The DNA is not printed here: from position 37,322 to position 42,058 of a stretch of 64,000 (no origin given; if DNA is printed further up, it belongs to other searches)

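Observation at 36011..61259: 25-kb envelope module: anchored subtilase, three giant surface proteins, a wHTH-STAND-TPR regulator and an MBL + three-pilin-like operon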

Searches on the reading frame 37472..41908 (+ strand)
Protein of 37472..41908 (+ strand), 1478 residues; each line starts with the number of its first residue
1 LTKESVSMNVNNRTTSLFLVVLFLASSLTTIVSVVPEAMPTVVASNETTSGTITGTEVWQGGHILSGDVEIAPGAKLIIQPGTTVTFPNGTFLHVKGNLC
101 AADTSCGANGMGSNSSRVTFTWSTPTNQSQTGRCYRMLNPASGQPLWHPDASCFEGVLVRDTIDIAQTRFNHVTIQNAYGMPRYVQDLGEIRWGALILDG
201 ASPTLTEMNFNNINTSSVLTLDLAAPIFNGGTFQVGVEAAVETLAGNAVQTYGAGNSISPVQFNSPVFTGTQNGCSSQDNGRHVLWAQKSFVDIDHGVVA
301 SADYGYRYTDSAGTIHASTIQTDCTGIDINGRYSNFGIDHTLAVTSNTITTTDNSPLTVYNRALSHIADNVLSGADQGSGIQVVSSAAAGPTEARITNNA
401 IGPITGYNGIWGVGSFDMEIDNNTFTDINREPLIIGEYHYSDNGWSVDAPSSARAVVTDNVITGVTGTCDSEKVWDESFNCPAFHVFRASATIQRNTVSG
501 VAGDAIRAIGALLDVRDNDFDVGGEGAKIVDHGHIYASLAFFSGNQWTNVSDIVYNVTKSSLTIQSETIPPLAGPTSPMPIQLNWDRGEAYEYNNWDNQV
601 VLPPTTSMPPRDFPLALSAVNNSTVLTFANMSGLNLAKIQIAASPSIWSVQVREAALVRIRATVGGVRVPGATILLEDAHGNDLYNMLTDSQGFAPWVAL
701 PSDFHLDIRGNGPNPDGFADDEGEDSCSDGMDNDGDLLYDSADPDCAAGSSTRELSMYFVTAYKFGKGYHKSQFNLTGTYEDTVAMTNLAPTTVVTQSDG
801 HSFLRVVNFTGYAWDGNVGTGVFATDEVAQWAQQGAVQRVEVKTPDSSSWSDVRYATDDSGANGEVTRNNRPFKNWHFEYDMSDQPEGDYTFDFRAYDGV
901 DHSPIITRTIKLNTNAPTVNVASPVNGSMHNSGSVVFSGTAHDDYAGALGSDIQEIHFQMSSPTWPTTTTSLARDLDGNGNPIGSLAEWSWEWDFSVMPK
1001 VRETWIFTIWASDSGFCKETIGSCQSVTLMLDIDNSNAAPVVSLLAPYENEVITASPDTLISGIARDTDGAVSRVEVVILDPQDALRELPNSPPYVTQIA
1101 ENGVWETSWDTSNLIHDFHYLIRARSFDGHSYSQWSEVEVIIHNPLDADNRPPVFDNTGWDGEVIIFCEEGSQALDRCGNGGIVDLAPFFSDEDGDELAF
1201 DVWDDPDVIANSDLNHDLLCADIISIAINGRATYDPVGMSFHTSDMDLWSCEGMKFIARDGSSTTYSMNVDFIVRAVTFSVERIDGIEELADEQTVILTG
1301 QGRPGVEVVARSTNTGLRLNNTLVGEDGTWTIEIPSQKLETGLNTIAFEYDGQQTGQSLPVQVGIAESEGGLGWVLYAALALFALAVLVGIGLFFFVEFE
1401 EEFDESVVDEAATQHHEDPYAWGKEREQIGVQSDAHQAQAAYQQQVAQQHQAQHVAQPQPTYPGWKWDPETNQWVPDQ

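Call 6: search_protein_families(library=pfam, proteins=[window:37472-41908:+], max_evalue=0.01)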
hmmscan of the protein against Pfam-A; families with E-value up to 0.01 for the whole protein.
window:37472-41908:+ (1478 aa): 3 families
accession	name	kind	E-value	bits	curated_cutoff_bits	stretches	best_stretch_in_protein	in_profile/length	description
PF17957.7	Big_7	-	6.9e-07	30.3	24.1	1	1040-1113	1-60/70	Bacterial Ig domain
PF13750.12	Big_3_3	-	0.00026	21.1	27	0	874-928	1-54/157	Bacterial Ig-like domain (group 3)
PF17936.7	Big_6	-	0.0078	16.9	27.6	0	1292-1354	11-73/83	Bacterial Ig domain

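Call 102: search_protein_families(library=pfam, proteins=[window:37472-41908:+], max_evalue=5)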
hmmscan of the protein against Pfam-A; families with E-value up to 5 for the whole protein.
window:37472-41908:+ (1478 aa): 5 families
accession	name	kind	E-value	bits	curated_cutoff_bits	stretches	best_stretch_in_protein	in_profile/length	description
PF17957.7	Big_7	-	6.9e-07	30.3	24.1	2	1040-1113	1-60/70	Bacterial Ig domain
PF13750.12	Big_3_3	-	0.00026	21.1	27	1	874-928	1-54/157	Bacterial Ig-like domain (group 3)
PF17936.7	Big_6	-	0.0078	16.9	27.6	1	1292-1354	11-73/83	Bacterial Ig domain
PF05899.18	Cupin_3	-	0.01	16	23.5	1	54-91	22-60/74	EutQ-like cupin domain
PF13620.12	CarboxypepD_reg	-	0.12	13.2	32.3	1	1299-1364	10-70/82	Carboxypeptidase regulatory-like domain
